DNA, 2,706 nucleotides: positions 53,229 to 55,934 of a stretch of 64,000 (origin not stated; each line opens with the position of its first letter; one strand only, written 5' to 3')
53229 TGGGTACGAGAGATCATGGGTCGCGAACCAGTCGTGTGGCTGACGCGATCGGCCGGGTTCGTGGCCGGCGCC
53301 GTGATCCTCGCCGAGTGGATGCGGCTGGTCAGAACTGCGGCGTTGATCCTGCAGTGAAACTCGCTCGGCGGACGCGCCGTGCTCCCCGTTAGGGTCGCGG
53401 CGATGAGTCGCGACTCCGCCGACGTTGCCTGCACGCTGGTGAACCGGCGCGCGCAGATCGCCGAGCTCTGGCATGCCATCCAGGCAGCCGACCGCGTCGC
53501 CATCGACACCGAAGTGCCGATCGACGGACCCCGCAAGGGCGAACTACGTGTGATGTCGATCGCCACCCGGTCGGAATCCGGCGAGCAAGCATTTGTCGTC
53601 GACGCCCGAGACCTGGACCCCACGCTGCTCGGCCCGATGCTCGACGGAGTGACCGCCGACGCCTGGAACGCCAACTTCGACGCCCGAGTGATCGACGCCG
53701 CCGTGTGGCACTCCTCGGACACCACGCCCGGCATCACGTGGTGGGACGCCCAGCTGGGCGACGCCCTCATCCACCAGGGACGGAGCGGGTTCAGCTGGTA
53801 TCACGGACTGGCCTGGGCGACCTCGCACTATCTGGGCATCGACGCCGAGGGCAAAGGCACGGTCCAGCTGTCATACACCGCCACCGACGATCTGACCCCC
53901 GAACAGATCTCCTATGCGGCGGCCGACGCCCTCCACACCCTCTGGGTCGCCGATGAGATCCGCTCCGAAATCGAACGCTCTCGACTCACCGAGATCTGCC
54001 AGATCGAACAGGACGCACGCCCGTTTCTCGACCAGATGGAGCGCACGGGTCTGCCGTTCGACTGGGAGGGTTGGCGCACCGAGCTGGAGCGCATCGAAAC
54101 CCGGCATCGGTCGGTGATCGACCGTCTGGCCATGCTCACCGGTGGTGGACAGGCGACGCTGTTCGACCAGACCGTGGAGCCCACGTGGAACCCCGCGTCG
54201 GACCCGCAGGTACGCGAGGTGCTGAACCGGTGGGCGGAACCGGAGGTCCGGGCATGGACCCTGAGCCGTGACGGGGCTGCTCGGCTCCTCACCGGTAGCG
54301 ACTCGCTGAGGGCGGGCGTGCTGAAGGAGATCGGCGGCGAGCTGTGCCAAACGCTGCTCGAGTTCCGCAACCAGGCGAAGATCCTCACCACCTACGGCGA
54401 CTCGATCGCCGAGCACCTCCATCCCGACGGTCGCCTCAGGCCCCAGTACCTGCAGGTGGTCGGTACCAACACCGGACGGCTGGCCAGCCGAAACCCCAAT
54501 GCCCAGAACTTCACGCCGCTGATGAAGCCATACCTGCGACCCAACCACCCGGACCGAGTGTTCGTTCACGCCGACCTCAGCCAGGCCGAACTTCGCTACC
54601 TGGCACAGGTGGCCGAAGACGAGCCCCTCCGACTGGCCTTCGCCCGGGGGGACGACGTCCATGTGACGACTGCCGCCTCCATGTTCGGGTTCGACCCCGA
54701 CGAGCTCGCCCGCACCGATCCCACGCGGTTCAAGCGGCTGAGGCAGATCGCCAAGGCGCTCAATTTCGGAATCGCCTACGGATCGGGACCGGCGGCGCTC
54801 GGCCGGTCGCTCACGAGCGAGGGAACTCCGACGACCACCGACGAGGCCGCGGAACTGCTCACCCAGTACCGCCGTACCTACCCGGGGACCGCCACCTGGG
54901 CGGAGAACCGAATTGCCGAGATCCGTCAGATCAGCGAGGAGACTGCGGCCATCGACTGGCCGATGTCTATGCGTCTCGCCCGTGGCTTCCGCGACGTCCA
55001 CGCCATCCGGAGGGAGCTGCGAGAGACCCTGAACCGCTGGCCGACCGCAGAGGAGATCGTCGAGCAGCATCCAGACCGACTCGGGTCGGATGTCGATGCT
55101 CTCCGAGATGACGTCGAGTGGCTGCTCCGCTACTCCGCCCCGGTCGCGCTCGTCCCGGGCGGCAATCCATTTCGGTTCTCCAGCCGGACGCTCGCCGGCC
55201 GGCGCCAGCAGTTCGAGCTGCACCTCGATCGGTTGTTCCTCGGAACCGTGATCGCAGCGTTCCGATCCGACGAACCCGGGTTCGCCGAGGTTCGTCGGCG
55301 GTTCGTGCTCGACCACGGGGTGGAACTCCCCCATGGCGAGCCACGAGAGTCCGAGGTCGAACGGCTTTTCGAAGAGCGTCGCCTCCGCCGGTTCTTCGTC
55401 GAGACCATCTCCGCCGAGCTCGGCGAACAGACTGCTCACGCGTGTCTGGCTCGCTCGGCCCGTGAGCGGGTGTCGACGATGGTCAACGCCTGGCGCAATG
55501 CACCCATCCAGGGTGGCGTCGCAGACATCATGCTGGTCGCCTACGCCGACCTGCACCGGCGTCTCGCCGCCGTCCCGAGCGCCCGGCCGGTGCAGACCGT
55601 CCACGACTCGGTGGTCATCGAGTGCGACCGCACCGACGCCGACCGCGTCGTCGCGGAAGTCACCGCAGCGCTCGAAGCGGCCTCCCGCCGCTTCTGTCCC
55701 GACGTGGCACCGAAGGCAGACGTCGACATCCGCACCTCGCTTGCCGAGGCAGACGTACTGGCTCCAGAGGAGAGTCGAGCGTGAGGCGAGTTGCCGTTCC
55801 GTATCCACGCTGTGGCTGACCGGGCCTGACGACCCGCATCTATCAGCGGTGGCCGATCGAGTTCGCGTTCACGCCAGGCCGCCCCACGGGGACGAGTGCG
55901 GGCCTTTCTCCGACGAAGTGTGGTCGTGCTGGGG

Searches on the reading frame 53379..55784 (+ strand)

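Call 84: search_protein_families(library=pfam, proteins=[window:53379-55784:+], max_evalue=0.0001)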
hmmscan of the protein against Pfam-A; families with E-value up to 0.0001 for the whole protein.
window:53379-55784:+ (801 aa): 2 families
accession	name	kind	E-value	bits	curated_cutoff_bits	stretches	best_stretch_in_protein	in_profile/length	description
PF00476.26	DNA_pol_A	-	6e-50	170.7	34.3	2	270-517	30-264/381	DNA polymerase family A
PF01612.26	DNA_pol_A_exo1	-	3e-09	37.4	23.6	1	21-199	4-173/173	3'-5' exonuclease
